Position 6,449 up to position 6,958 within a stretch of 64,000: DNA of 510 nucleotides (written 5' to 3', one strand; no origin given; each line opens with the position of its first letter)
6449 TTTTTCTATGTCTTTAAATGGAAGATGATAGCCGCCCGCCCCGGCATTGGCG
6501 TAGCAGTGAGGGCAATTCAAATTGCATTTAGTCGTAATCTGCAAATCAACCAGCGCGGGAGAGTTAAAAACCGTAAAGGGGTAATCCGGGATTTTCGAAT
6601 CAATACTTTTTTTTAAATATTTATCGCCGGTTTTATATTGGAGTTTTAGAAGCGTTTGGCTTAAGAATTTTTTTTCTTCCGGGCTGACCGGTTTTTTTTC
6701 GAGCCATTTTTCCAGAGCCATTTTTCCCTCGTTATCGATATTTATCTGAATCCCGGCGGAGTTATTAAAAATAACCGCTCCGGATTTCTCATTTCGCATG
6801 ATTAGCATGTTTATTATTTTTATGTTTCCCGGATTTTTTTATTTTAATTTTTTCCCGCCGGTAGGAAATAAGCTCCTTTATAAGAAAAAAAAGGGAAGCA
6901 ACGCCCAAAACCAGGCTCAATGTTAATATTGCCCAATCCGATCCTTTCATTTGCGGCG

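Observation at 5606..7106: Orphan radical-SAM/SPASM enzyme with N-terminal extension, translationally overlapped by a small membrane-protein gene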

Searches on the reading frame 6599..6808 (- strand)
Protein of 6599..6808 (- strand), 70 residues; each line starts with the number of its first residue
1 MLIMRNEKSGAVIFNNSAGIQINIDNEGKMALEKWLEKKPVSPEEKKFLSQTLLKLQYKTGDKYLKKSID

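Call 58: search_solved_structures(query=A7, max_evalue=10, show_alignments=3)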
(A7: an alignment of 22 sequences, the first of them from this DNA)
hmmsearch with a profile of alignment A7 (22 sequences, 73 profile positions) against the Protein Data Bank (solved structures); distinct sequences matched with E-value up to 10: 12.
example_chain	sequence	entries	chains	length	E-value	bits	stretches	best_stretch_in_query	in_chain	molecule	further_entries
4rv1_A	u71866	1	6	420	3.5e-17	65.7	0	16-55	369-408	Engineered Protein OR497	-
4hxt_A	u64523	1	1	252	2.1e-10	44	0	16-55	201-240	De Novo Protein OR329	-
5v1q_A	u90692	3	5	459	0.071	16.7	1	2-29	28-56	Radical SAM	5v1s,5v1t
7yui_A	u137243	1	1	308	0.29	14.7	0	27-63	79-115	Polyubiquitin-C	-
5b83_A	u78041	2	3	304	0.35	14.5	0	27-63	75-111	tetra ubiquitin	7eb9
8wux_a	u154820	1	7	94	0.41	14.2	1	12-30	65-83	Co-chaperonin GroES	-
8wuw_a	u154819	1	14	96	0.42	14.2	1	12-30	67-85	Co-chaperonin GroES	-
7tko_U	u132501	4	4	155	0.62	13.6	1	21-62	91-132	ATP synthase subunit 4 | ATP synthase subunit 4, mitochondrial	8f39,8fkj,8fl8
6b2z_b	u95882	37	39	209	0.68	13.5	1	21-62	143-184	ATP synthase subunit b | ATP synthase subunit 4, mitochondrial | ATP synthase subunit 4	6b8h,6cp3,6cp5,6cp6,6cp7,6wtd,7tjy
8f29_Z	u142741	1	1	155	0.81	13.3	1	21-62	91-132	ATP synthase subunit 4, mitochondrial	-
2mqd_A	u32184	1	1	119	1.4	12.5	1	15-64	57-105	Uncharacterized protein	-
4rzp_A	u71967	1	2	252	1.5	12.5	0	23-55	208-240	Engineered Protein OR366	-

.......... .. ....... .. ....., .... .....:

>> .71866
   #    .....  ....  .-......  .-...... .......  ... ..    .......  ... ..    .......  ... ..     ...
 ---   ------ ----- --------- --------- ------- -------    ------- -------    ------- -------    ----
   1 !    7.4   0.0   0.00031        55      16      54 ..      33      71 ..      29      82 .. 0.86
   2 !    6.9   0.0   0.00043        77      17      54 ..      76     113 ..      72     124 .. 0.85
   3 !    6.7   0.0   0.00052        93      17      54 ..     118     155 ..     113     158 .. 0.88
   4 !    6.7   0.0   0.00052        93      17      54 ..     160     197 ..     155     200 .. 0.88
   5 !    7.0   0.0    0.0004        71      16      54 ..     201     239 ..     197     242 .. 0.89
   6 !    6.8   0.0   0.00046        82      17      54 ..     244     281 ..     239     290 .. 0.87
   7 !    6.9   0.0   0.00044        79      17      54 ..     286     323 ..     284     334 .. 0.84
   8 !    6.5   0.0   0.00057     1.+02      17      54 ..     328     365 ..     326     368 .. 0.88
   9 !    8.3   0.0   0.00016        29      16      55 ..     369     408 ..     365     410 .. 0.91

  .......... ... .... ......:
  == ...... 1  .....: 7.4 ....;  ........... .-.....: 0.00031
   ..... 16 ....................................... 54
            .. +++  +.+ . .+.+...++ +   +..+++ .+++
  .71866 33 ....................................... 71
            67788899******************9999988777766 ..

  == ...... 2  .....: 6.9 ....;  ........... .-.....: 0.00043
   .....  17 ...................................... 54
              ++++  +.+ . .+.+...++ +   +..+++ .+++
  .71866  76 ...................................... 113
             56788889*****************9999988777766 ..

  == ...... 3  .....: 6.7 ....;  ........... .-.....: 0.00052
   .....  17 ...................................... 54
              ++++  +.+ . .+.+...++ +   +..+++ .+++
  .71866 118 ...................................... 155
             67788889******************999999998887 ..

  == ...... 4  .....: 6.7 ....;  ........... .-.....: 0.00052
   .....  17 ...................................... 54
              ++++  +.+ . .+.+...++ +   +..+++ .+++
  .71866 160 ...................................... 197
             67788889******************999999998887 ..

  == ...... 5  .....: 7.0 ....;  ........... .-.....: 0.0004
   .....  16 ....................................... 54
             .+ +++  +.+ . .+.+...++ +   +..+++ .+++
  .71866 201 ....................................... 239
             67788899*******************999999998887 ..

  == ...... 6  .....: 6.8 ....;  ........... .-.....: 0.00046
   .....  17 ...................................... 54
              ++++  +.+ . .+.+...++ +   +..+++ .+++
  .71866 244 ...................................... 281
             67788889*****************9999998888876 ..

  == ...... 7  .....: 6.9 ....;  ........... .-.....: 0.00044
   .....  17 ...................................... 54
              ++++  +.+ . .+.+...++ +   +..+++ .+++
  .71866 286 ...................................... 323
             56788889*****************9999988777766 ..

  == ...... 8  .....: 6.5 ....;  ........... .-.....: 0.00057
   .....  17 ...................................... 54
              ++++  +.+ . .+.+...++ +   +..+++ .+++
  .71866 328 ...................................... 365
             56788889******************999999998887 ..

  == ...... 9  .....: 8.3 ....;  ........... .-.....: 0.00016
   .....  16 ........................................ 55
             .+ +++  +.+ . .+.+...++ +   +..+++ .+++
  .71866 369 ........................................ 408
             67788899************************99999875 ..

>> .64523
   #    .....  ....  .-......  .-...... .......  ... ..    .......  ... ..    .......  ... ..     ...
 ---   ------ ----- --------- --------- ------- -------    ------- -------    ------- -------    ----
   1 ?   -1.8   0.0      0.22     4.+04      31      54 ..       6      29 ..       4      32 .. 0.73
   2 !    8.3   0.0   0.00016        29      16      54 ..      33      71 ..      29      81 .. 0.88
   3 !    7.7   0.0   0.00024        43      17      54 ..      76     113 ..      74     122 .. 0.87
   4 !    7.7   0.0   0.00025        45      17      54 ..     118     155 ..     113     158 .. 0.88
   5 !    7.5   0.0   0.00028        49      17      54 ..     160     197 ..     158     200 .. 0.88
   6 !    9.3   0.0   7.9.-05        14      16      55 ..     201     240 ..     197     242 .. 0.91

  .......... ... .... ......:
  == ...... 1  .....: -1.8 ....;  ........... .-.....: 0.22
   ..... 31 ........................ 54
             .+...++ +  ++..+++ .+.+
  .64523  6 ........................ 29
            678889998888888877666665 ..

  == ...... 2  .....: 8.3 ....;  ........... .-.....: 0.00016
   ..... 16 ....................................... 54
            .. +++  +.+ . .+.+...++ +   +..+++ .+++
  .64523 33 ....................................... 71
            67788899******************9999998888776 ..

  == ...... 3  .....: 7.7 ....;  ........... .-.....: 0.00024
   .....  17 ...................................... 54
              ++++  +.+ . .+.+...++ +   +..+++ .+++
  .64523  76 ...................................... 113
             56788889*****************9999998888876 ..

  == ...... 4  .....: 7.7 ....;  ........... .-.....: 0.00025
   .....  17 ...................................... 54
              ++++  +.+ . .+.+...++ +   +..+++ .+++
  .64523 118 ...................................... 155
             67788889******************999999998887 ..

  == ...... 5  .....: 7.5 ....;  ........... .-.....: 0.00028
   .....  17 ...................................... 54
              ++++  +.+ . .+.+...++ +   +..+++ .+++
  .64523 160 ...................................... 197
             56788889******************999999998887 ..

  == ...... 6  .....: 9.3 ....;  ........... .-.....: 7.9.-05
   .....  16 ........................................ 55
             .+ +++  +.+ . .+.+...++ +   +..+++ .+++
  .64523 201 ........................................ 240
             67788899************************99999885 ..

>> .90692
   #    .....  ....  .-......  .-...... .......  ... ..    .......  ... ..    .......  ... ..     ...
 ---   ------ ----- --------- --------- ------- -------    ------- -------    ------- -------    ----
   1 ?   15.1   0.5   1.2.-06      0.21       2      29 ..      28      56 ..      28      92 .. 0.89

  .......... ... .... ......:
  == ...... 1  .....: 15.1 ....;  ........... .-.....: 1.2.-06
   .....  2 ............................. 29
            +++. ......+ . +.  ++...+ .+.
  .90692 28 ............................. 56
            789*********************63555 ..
